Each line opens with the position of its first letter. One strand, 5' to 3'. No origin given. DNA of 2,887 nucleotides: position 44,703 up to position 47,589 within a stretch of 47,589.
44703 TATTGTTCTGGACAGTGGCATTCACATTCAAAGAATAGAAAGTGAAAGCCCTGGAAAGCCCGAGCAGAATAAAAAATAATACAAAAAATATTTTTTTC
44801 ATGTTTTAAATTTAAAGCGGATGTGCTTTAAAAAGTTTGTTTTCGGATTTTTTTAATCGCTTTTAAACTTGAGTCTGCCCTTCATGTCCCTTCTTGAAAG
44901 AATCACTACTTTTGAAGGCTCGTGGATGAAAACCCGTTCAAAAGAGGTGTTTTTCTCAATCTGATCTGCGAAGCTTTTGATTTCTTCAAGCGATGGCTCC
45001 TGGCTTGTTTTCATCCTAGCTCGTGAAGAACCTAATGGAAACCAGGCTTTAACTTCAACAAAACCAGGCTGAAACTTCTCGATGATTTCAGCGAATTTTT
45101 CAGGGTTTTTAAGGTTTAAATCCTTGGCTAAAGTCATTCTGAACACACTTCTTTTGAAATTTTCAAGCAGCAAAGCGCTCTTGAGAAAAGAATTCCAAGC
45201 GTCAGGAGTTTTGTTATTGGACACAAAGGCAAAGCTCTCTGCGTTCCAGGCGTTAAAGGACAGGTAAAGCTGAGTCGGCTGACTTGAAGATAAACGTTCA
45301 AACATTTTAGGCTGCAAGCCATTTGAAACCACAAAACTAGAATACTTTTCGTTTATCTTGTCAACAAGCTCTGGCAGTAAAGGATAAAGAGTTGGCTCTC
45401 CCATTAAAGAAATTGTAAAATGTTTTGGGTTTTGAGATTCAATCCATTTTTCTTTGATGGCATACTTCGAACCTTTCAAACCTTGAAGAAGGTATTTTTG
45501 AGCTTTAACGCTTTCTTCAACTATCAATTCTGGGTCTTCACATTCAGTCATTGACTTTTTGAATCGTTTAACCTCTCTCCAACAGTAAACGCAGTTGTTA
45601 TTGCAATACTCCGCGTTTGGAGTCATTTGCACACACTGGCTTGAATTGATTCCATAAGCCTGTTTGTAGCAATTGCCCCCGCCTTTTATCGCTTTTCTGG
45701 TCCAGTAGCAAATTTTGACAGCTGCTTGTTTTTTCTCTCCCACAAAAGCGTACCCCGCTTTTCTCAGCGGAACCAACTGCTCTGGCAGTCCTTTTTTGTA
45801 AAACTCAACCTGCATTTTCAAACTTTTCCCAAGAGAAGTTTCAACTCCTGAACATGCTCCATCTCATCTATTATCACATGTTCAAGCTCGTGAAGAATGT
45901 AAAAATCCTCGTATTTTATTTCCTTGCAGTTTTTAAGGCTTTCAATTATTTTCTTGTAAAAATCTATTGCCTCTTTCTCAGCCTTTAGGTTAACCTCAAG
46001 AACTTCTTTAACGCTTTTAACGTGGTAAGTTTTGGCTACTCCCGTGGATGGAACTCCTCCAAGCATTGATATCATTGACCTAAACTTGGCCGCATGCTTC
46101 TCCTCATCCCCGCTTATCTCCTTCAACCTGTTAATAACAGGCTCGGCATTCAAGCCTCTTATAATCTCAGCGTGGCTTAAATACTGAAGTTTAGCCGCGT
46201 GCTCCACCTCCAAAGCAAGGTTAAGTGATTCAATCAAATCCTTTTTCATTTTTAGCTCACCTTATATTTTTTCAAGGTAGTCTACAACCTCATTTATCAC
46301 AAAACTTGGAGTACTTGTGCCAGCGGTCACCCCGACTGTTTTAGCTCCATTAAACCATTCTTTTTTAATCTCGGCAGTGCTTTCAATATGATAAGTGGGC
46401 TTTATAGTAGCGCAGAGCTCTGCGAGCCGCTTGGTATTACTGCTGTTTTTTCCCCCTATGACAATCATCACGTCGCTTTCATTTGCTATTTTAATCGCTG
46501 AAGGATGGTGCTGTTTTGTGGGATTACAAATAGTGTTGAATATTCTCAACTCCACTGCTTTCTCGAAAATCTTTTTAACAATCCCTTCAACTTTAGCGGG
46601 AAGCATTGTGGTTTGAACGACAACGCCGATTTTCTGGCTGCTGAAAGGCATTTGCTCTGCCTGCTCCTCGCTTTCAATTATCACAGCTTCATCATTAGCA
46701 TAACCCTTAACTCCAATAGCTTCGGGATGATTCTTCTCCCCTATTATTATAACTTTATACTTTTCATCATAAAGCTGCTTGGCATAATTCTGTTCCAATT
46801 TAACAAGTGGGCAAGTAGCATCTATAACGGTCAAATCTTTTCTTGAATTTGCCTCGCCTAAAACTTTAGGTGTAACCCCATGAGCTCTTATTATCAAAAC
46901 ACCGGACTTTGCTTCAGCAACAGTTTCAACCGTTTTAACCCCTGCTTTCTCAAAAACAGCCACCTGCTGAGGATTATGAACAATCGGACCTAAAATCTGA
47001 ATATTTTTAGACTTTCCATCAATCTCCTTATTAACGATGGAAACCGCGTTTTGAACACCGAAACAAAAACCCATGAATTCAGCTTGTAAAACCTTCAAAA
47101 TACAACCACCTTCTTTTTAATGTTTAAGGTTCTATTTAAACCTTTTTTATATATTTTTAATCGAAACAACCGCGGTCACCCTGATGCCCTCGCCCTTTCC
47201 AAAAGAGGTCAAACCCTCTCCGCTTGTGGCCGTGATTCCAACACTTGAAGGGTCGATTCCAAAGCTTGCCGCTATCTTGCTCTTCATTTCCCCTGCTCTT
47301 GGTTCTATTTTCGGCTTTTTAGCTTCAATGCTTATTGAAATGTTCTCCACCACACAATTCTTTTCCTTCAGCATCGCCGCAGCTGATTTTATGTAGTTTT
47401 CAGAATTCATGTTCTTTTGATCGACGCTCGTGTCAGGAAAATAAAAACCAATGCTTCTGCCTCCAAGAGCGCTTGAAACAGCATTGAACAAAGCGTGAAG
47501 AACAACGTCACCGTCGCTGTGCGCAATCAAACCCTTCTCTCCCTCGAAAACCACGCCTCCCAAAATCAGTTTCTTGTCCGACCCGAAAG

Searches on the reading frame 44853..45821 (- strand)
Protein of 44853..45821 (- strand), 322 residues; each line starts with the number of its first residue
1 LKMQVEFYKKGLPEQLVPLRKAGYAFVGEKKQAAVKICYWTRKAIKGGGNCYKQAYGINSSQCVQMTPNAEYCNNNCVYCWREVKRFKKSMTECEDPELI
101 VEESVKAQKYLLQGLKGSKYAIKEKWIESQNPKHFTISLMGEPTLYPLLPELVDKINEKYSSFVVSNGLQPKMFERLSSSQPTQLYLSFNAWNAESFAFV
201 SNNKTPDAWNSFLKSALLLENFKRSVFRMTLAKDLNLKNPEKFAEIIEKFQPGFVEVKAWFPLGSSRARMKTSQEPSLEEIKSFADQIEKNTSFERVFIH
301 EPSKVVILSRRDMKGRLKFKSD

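Call 58: search_protein_families(library=pfam, proteins=[window:44853-45821:-], max_evalue=0.0001)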
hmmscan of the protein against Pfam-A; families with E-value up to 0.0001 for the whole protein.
window:44853-45821:- (322 aa): 2 families
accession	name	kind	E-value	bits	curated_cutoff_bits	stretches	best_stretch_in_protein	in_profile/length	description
PF04055.27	Radical_SAM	-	6.8e-10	39.8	29.5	1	72-245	6-164/166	Radical SAM superfamily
PF08608.17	Wyosine_form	-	1e-09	38.9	22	1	251-310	3-63/63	Wyosine base formation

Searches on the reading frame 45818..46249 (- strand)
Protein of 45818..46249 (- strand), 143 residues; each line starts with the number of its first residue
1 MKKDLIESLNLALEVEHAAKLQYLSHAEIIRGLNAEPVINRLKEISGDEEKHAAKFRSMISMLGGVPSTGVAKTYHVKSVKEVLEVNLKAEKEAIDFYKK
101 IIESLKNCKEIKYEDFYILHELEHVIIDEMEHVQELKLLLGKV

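Call 58: search_protein_families(library=pfam, proteins=[window:45818-46249:-], max_evalue=0.0001)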
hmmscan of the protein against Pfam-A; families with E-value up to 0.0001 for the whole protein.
window:45818-46249:- (143 aa): 3 families
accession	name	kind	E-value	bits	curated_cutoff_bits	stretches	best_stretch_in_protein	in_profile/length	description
PF00210.30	Ferritin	-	8.7e-17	61.8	24.5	1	6-142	1-138/142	Ferritin-like domain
PF13668.12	Ferritin_2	-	2.4e-06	28.1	24.7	1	6-106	3-110/138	Ferritin-like domain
PF02915.23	Rubrerythrin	-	6e-06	27.1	22.8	1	7-138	1-135/137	Rubrerythrin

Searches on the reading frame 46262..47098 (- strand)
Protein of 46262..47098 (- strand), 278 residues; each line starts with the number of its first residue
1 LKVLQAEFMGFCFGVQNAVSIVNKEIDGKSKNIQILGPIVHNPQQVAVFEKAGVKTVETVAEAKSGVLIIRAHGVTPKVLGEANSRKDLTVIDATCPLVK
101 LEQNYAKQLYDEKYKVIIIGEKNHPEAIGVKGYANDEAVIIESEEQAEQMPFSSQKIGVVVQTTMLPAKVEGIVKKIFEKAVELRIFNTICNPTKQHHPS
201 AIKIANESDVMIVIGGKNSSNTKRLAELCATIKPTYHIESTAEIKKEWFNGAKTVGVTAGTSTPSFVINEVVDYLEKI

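Call 58: search_protein_families(library=pfam, proteins=[window:46262-47098:-], max_evalue=0.0001)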
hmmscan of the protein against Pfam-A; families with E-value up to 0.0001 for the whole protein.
window:46262-47098:- (278 aa): 1 family
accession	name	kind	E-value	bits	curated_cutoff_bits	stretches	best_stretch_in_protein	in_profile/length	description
PF02401.23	LYTB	-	4.1e-89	298.8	24.5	1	3-276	1-267/267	LytB protein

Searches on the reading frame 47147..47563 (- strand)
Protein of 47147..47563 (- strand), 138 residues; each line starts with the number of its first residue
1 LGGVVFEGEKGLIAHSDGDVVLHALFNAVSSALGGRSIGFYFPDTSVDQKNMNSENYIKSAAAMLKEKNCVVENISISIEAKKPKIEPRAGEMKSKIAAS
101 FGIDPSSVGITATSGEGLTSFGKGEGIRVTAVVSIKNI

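Call 58: search_protein_families(library=pfam, proteins=[window:47147-47563:-], max_evalue=0.0001)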
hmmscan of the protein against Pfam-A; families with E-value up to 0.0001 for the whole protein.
window:47147-47563:- (138 aa): 1 family
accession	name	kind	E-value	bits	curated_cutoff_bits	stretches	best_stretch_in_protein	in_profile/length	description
PF02542.21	YgbB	-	3.5e-39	135.1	26.7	1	1-135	20-154/155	YgbB family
